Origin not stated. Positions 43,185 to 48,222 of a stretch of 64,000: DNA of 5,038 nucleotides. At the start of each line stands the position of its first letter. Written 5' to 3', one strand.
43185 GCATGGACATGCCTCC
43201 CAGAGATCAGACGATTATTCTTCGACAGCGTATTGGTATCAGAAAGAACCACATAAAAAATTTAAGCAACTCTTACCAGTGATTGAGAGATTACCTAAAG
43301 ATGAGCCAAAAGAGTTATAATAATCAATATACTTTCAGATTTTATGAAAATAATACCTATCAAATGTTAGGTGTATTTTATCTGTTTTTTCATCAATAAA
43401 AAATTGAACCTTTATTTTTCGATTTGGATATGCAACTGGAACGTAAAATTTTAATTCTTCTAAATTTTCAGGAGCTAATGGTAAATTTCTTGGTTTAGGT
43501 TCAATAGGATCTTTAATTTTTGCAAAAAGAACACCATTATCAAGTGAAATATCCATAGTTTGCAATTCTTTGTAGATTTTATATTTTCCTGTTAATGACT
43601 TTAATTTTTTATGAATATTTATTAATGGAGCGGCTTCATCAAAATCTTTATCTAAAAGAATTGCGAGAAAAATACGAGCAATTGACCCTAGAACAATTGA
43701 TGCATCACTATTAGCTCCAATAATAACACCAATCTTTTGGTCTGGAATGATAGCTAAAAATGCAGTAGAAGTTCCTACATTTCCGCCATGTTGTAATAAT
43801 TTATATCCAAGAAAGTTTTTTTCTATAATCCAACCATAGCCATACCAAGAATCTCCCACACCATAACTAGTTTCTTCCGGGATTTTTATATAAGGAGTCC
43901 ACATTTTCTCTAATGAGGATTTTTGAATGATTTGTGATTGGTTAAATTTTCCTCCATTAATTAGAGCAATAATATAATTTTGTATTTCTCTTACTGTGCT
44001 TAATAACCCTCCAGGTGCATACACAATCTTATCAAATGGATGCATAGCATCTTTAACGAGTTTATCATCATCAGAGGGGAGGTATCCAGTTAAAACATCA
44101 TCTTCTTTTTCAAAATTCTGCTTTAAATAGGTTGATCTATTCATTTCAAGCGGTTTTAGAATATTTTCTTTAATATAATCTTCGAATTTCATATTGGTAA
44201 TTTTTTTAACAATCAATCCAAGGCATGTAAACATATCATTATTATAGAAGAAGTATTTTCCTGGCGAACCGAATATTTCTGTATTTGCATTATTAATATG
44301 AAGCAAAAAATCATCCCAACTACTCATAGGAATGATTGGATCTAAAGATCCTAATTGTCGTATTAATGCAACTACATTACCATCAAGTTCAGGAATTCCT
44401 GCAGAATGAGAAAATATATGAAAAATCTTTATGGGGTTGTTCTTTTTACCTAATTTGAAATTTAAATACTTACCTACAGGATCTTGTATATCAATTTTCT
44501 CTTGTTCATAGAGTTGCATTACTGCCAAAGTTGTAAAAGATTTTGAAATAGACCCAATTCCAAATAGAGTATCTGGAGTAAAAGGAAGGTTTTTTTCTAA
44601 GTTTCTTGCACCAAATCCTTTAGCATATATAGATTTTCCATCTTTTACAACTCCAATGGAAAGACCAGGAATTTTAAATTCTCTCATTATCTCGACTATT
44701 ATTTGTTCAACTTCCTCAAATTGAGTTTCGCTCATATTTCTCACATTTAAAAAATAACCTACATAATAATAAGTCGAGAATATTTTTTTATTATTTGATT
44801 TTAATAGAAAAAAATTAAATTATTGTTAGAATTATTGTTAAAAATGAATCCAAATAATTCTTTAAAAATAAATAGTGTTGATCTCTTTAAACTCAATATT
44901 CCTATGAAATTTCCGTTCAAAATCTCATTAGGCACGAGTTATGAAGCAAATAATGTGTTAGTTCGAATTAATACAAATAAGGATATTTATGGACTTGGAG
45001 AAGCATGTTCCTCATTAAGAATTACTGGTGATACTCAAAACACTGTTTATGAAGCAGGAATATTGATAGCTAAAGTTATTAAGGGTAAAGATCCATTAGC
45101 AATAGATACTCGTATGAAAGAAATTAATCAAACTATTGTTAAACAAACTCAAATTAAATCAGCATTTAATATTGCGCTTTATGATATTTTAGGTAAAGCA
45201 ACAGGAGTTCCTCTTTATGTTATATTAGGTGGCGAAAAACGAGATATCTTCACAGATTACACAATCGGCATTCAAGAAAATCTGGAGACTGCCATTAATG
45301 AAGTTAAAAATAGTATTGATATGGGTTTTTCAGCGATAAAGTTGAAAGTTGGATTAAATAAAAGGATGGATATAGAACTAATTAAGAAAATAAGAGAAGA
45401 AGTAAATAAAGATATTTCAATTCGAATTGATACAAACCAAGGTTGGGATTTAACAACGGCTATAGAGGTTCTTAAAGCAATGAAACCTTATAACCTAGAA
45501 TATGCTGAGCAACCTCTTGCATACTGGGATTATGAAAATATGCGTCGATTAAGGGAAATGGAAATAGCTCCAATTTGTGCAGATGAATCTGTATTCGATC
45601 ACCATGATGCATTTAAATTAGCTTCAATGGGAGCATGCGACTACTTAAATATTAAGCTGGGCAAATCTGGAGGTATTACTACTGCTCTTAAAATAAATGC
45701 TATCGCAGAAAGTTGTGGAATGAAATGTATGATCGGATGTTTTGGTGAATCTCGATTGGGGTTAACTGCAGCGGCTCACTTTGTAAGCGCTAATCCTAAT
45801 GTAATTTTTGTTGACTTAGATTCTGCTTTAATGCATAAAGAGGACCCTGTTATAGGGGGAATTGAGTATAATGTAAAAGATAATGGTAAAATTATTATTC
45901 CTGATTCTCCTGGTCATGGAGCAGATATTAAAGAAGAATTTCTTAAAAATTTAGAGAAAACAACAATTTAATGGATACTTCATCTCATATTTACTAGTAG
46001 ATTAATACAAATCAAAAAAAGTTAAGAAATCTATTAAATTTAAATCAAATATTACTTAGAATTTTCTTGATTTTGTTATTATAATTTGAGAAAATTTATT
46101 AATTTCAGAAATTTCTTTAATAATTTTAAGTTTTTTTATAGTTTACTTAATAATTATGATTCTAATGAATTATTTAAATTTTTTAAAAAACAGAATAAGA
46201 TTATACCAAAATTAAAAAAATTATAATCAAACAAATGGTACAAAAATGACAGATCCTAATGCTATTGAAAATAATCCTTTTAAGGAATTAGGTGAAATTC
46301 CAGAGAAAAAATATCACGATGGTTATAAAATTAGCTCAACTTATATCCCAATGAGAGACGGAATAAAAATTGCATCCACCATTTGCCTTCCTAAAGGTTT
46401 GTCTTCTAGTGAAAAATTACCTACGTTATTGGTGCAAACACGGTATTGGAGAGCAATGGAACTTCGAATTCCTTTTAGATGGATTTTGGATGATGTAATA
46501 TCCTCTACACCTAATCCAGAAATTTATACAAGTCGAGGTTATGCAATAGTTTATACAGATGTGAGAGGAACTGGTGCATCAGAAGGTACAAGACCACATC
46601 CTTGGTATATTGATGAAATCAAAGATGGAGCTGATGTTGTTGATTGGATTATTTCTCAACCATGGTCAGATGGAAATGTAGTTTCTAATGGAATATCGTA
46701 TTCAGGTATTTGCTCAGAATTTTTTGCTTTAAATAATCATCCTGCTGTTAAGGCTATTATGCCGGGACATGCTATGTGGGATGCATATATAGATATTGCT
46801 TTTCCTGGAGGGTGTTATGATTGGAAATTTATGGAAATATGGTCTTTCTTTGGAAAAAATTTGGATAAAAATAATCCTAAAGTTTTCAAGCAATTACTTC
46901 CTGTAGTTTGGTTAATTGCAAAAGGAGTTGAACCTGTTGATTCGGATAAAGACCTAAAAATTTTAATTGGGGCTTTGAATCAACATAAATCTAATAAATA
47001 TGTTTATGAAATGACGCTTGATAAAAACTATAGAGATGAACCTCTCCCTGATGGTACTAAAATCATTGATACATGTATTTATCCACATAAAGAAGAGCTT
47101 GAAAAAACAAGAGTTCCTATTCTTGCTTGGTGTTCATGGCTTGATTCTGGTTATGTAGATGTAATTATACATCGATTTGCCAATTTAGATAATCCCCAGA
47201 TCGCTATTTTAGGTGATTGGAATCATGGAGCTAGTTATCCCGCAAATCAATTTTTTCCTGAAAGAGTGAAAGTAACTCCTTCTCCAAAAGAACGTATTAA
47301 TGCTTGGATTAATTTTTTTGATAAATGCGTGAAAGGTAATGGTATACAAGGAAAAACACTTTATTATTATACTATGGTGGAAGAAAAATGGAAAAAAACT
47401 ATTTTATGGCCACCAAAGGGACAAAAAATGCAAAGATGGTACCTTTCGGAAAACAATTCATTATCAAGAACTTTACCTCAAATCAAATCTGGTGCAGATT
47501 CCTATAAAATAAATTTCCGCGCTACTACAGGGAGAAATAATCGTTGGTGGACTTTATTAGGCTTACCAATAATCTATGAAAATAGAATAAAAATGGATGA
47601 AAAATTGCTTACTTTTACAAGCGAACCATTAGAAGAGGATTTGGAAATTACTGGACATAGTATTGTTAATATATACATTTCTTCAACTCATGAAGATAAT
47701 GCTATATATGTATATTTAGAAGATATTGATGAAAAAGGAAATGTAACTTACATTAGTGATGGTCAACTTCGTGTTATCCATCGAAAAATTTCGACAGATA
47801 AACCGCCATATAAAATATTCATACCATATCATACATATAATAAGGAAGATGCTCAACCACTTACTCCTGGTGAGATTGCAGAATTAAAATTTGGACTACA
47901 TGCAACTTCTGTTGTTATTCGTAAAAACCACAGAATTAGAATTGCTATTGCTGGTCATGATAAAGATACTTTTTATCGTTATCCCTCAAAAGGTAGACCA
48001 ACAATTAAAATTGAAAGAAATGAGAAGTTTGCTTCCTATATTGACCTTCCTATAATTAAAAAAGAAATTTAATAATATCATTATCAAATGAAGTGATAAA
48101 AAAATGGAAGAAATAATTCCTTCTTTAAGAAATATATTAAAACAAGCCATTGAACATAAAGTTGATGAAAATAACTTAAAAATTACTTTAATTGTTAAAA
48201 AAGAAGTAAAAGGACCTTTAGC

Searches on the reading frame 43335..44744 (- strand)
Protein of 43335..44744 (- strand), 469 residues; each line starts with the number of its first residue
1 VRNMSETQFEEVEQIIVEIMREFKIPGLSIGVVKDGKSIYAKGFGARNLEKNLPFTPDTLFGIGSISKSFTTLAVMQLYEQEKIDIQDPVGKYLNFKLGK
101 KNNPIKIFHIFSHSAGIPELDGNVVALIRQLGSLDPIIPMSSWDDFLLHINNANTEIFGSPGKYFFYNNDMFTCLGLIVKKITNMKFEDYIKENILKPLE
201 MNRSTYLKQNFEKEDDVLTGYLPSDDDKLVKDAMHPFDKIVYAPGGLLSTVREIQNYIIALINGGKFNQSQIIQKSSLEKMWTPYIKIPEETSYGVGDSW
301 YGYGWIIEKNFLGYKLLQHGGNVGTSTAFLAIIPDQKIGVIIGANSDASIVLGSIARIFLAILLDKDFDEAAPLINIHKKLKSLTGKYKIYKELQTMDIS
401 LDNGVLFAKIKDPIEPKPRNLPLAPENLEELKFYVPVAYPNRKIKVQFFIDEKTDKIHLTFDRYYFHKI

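Call 84: search_protein_families(library=pfam, proteins=[window:43335-44744:-], max_evalue=0.00001)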
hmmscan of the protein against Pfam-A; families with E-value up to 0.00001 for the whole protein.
window:43335-44744:- (469 aa): 2 families
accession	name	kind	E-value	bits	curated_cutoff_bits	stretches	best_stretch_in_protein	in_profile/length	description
PF00144.29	Beta-lactamase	-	1.6e-55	189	27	1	12-351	1-315/329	Beta-lactamase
PF13969.11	Pab87_oct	-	3e-13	50.3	27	1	373-467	5-96/96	Pab87 octamerisation domain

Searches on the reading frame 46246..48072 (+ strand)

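Call 84: search_protein_families(library=pfam, proteins=[window:46246-48072:+], max_evalue=0.00001)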
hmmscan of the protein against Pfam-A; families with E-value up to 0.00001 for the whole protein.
window:46246-48072:+ (608 aa): 2 families
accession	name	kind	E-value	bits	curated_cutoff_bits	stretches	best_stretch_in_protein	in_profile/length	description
PF02129.25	Peptidase_S15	-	5.6e-38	131.6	23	1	38-328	1-261/262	X-Pro dipeptidyl-peptidase (S15 family)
PF08530.16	PepX_C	-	2.5e-31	109.7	22.5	1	374-590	11-198/217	X-Pro dipeptidyl-peptidase C-terminal non-catalytic domain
